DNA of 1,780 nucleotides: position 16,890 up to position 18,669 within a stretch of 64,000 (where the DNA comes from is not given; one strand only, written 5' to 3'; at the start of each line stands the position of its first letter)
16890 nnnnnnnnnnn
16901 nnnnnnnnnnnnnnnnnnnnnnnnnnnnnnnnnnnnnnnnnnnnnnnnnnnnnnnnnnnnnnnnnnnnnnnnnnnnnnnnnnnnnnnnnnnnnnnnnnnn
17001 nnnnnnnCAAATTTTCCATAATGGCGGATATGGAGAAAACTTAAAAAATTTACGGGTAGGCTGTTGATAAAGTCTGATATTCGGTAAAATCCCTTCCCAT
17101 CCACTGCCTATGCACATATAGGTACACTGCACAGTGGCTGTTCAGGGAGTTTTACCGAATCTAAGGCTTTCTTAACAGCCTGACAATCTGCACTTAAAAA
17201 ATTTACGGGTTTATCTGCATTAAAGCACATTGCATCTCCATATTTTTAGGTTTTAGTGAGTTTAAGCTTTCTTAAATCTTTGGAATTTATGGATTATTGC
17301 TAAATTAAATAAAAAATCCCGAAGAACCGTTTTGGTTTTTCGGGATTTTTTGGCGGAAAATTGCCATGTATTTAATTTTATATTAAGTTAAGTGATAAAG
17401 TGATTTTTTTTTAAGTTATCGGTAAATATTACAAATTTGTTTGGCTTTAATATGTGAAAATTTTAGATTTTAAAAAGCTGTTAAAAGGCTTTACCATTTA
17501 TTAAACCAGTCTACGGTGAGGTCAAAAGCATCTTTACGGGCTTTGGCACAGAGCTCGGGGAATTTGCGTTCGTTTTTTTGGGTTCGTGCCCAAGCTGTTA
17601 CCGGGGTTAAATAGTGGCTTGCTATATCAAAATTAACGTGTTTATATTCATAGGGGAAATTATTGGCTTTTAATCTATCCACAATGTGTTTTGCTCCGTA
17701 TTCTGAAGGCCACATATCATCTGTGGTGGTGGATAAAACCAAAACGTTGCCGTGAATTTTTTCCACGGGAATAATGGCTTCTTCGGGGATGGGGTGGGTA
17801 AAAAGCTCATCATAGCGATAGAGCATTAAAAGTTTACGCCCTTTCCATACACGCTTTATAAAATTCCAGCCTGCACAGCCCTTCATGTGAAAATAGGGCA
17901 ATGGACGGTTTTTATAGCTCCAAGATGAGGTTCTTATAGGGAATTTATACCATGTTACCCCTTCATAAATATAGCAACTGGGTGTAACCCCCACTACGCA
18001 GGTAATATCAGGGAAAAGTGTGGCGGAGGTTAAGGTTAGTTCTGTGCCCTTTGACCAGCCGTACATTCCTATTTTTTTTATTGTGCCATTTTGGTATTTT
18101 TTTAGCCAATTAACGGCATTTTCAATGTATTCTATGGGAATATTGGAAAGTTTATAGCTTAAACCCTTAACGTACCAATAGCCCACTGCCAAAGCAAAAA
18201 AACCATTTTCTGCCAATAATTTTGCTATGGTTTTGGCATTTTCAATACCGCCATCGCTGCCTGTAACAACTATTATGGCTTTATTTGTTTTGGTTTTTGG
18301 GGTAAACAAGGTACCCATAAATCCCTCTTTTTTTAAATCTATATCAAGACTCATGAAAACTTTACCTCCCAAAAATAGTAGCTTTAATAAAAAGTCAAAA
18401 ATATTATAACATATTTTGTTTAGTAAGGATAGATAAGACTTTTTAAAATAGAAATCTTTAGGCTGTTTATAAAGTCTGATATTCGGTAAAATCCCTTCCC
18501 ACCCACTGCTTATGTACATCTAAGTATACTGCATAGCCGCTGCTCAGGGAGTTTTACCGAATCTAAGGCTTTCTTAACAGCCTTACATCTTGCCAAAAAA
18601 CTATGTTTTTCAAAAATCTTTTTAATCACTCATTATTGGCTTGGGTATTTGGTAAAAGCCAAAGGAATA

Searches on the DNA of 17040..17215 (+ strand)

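Call 73: build_rna_model(alignment_id=A2)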
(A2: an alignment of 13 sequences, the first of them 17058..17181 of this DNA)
Model R1 built from alignment A2 (13 sequences, 124 columns); structure: RNAalifold consensus.
model positions 124; base pairs 35; branch points 0; effective number of sequences 1.23; information 0.59 bits per position. Calibrated on 0.2 Mb of random sequence (short: E-values are rough).
structure used (alignment columns):
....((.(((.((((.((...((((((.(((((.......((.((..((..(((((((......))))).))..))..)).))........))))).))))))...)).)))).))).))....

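Call 74: search_with_rna_model(model_id=R1, source=window, filters=off, max_evalue=1)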
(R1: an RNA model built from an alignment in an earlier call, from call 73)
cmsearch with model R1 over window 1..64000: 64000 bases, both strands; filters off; matches with E-value up to 1: 21.
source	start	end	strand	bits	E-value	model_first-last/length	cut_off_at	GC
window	38075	38198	+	145.2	4.4e-38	1-124/124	no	0.44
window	17058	17181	+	144.8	6e-38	1-124/124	no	0.44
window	38199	38322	+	142.4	2.7e-37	1-124/124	no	0.43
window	18460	18583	+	138.9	2.6e-36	1-124/124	no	0.43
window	36478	36600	+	138.7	2.9e-36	1-124/124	no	0.43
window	38323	38446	+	135.4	2.5e-35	1-124/124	no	0.43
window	19917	20039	+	123.8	4.2e-32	1-124/124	no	0.44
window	12984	13105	+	71.5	1.8e-17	1-124/124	no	0.42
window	17058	17181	-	70.8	2.7e-17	1-124/124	no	0.44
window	36478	36600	-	60.3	2.3e-14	1-124/124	no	0.43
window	38075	38198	-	60.2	2.6e-14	1-124/124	no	0.44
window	19917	20039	-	53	2.6e-12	1-124/124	no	0.44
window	18460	18583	-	52.1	4.7e-12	1-124/124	no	0.43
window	38199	38322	-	49.3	2.8e-11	1-124/124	no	0.43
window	38323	38446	-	44.9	4.6e-10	1-124/124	no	0.43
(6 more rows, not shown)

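Call 75: search_with_rna_model(model_id=R1, sources=[L001, L002, L003, L004, L005, L006, L007, L008, L009, L010, L011, L012, L013, L014, L015, L016, L017, L018, L019, L020, L021, L022, L023, L024, L025, L026, L027, L028, L029, L030, L031, L032, L033, L034, L035, L036, L037, L038, L039, L040, L041, L042, L043, L044, L045, L046, L047, L048, L049, L050, L051, L052, L053, L054, L055, L056, L057, L058, L059, L060, L061, L062, L063, L064, L065, L066, L067, L068, L069, L070, L071, L072, L073, L074, L075, L076, L077, L078, L079, L080, L085, L088, L090, L092, L093, L094, L096, L097], max_evalue=0.1)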
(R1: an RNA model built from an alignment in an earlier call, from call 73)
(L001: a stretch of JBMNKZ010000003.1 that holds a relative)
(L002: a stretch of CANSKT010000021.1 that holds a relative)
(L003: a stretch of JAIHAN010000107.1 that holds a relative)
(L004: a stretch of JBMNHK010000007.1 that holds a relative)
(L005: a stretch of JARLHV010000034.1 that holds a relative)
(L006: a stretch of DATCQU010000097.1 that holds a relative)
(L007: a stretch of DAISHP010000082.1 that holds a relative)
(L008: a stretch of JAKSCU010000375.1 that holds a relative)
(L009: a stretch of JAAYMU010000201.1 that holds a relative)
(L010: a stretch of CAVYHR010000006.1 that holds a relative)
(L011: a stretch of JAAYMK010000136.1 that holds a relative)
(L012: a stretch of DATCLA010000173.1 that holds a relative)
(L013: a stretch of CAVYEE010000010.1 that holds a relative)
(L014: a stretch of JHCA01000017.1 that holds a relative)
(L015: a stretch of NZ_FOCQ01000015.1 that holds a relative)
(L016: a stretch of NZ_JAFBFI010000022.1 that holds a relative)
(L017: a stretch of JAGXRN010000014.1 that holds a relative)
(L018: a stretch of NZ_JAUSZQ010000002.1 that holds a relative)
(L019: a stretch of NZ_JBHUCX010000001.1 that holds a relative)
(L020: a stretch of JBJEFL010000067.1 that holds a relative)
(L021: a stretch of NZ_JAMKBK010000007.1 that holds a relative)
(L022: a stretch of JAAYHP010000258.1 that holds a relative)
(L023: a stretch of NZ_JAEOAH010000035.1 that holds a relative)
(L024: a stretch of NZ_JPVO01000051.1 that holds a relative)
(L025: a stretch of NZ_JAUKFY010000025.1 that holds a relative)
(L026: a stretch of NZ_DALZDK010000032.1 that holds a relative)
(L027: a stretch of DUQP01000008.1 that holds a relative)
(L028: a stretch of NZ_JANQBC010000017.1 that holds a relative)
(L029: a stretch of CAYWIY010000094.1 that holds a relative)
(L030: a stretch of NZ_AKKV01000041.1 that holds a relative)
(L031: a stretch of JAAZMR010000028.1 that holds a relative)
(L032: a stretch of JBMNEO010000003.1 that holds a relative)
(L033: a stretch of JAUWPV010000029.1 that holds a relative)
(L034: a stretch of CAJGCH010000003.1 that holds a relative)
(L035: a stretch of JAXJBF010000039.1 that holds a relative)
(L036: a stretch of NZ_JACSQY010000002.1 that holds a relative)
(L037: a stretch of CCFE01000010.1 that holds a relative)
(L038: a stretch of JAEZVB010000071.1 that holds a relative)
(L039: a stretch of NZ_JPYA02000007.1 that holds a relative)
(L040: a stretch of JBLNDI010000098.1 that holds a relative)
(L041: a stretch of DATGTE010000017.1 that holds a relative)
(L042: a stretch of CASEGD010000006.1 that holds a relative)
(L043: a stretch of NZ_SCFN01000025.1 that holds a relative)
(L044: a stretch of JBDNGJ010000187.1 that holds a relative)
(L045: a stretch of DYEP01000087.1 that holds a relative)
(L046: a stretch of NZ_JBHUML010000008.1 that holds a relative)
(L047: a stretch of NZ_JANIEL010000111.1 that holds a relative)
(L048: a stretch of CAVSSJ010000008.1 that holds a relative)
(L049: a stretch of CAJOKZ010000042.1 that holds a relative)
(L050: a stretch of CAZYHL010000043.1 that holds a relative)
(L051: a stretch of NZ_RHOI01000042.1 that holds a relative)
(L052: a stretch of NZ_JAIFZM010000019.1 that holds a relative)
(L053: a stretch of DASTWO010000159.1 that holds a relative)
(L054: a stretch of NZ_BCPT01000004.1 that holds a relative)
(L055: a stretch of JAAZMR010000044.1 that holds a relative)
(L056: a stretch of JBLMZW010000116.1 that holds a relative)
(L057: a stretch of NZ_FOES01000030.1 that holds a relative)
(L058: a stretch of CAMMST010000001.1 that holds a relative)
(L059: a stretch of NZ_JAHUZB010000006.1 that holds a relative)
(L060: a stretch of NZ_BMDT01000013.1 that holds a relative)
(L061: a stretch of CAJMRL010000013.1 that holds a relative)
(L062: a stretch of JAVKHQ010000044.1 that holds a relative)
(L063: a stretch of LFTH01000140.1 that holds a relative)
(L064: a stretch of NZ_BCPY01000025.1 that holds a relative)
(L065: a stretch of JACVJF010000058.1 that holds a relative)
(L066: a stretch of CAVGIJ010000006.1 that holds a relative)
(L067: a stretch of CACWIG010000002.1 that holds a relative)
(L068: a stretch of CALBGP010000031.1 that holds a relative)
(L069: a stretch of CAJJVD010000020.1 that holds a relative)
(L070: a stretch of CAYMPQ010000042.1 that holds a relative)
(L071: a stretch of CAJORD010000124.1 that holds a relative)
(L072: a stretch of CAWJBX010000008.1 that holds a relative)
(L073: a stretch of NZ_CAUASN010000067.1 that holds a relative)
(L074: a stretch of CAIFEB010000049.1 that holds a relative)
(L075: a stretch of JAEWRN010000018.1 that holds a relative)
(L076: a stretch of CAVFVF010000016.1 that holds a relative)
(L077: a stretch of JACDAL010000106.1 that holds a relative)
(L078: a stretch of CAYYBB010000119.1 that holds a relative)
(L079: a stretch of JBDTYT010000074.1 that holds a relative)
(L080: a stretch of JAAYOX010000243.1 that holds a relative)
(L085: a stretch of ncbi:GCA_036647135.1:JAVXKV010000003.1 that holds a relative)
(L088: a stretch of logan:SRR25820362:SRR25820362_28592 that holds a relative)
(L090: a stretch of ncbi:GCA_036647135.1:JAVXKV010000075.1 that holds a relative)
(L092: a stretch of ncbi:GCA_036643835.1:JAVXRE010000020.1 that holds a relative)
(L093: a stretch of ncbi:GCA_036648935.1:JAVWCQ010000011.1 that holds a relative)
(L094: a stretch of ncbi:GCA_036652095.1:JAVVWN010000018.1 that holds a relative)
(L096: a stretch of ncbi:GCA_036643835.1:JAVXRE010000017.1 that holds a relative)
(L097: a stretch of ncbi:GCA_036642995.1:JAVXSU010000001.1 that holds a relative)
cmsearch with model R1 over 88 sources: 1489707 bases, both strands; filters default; matches with E-value up to 0.1: 26.
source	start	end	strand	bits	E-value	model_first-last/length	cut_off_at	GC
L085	9459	9582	+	148.3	1.4e-37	1-124/124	no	0.45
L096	6660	6783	-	144.8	1.4e-36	1-124/124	no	0.44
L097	6648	6771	-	144.8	1.4e-36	1-124/124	no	0.44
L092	20173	20296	+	143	4.4e-36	1-124/124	no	0.43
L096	5267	5390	-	138.9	5.9e-35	1-124/124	no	0.43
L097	5246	5369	-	138.9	5.9e-35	1-124/124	no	0.43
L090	9663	9786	-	136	3.8e-34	1-124/124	no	0.45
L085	9583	9706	+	135.4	5.7e-34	1-124/124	no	0.43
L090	6181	6303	-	129.6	2.4e-32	1-124/124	no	0.37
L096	3811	3933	-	123.8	9.7e-31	1-124/124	no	0.44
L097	3811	3933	-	123.8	9.7e-31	1-124/124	no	0.44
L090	9796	9898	-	112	2e-27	12-114/124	no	0.45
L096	6660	6783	+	70.9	6.2e-16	1-124/124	no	0.44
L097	6648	6771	+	70.9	6.2e-16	1-124/124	no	0.44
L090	6181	6303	+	69.9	1.1e-15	1-124/124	no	0.37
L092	20173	20296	-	66.5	1e-14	1-124/124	no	0.43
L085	9459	9582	-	61.3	2.9e-13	1-124/124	no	0.45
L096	3811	3933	+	53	6.1e-11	1-124/124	no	0.44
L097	3811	3933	+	53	6.1e-11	1-124/124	no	0.44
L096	5267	5390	+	52.1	1.1e-10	1-124/124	no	0.43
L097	5246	5369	+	52.1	1.1e-10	1-124/124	no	0.43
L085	9583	9706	-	45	1.1e-08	1-124/124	no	0.43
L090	9786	9898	+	43.3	3e-08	1-113/124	3'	0.44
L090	9663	9785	+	40.6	1.8e-07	1-124/124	no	0.46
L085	6776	6897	+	35.5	4.6e-06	1-124/124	no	0.3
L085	6776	6897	-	21.1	0.051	1-124/124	no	0.3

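Call 79: search_dna_similar(query=window:17040-17215:+, collection=plasmids, mode=distant, max_evalue=0.01, max_rows=10)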
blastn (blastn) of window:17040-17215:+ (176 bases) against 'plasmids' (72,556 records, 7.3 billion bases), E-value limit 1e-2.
No match.

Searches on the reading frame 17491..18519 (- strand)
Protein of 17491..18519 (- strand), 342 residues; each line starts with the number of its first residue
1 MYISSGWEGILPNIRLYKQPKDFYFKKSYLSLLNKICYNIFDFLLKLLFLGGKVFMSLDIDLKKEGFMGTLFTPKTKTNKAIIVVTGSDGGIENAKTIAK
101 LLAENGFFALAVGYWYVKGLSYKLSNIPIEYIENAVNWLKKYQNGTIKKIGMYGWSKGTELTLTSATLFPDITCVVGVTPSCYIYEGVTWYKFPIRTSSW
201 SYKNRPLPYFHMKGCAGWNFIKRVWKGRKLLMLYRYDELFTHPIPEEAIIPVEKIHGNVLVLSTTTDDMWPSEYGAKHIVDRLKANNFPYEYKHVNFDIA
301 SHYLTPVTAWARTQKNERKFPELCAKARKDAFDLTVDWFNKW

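Call 22: search_protein_families(library=pfam, proteins=[window:17491-18519:-])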
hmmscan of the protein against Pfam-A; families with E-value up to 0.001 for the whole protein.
window:17491-18519:- (342 aa): 2 families
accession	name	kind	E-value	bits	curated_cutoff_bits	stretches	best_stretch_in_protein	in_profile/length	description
PF08840.17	BAAT_C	-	1.8e-21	77.6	20.9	1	127-306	1-162/210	BAAT / Acyl-CoA thioester hydrolase C terminal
PF01738.24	DLH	-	7.1e-08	32.7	21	1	68-177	2-126/217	Dienelactone hydrolase family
